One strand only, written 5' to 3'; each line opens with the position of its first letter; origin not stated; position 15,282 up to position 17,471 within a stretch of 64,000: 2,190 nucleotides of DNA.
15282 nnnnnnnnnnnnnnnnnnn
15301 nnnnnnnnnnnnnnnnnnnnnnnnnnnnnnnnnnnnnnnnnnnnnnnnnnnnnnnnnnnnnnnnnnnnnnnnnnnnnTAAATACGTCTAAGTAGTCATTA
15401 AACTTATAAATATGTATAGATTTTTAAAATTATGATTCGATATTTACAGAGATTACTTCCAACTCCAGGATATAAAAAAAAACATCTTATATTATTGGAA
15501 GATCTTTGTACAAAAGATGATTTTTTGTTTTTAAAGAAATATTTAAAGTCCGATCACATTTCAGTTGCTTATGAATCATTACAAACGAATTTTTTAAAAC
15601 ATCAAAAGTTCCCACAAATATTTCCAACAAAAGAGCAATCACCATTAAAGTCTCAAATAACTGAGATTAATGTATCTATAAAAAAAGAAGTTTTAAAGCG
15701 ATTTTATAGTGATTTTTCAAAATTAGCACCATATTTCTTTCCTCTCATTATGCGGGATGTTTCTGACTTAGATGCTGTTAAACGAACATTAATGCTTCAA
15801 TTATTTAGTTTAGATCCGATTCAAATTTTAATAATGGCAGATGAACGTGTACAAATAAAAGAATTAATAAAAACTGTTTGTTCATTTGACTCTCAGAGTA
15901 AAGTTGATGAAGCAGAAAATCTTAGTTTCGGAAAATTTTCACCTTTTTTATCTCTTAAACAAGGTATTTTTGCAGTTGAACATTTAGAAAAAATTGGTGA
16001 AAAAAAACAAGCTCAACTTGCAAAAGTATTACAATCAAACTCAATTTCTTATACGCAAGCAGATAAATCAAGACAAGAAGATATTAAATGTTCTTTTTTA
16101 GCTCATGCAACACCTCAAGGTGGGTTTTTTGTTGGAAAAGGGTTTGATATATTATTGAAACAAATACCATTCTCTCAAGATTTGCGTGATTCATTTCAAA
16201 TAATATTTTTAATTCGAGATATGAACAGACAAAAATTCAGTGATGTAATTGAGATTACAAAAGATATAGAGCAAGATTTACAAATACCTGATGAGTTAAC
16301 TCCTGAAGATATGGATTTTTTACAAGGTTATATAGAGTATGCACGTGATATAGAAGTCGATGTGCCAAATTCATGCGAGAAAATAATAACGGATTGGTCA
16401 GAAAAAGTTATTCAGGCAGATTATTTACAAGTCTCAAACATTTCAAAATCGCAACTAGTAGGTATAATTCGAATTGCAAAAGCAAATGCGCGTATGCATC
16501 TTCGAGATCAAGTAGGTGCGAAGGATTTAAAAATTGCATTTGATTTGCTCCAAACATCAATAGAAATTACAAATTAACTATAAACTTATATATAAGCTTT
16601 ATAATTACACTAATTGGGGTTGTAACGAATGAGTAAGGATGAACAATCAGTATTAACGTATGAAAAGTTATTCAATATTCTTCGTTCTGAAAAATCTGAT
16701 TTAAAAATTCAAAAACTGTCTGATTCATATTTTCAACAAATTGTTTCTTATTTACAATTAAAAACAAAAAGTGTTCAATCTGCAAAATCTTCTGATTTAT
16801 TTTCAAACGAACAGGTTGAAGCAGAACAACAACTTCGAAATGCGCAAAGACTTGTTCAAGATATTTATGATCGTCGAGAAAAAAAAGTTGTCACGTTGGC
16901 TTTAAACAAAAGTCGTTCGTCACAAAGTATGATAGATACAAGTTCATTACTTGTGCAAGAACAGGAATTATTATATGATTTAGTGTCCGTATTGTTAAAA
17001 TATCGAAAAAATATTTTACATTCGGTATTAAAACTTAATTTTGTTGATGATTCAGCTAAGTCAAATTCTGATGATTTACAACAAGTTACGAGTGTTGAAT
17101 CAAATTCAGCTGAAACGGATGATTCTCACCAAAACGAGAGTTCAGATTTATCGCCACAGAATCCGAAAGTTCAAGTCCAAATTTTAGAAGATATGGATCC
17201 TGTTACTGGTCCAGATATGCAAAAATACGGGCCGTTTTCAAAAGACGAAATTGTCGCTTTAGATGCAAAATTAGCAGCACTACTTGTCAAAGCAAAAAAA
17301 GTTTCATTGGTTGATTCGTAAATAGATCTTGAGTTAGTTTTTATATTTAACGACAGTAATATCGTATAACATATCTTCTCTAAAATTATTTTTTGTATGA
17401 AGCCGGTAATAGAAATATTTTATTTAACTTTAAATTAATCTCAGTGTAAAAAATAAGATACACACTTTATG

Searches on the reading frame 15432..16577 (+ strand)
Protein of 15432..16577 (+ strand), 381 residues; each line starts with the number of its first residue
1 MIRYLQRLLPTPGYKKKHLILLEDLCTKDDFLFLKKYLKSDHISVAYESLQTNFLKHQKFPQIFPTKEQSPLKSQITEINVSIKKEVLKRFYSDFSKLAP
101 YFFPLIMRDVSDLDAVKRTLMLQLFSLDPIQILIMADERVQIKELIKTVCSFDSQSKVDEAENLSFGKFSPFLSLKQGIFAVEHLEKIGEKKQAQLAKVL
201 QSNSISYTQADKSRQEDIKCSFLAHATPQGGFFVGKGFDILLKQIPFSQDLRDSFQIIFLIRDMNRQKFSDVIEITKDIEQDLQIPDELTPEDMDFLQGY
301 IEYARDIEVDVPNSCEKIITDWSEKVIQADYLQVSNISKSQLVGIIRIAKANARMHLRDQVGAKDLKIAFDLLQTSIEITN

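Call 8: search_protein_families(library=pfam, proteins=[window:15432-16577:+])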
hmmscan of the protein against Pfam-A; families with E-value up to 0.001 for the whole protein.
window:15432-16577:+ (381 aa): 2 families
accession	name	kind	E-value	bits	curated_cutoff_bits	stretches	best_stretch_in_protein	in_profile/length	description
PF17855.7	MCM_lid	-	4.7e-11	43.5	27.4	1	295-377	1-87/87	MCM AAA-lid domain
PF00493.29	MCM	-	4e-08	33.1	23.3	1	176-268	121-211/224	MCM P-loop domain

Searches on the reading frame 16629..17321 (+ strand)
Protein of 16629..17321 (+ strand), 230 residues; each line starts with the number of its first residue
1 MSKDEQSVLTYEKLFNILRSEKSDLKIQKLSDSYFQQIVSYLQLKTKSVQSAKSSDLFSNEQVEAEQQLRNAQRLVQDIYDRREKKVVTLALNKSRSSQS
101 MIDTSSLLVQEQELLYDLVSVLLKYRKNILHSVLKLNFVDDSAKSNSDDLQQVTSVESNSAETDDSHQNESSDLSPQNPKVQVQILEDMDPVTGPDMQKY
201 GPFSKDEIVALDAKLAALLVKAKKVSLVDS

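Call 8: search_protein_families(library=pfam, proteins=[window:16629-17321:+])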
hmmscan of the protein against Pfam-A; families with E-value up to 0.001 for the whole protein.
window:16629-17321:+ (230 aa): 1 family
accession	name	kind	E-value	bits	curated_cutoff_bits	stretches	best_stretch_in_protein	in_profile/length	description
PF22090.1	Gins51_C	-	4.9e-09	36.3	27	1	182-223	2-43/48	Gins51, C-terminal domain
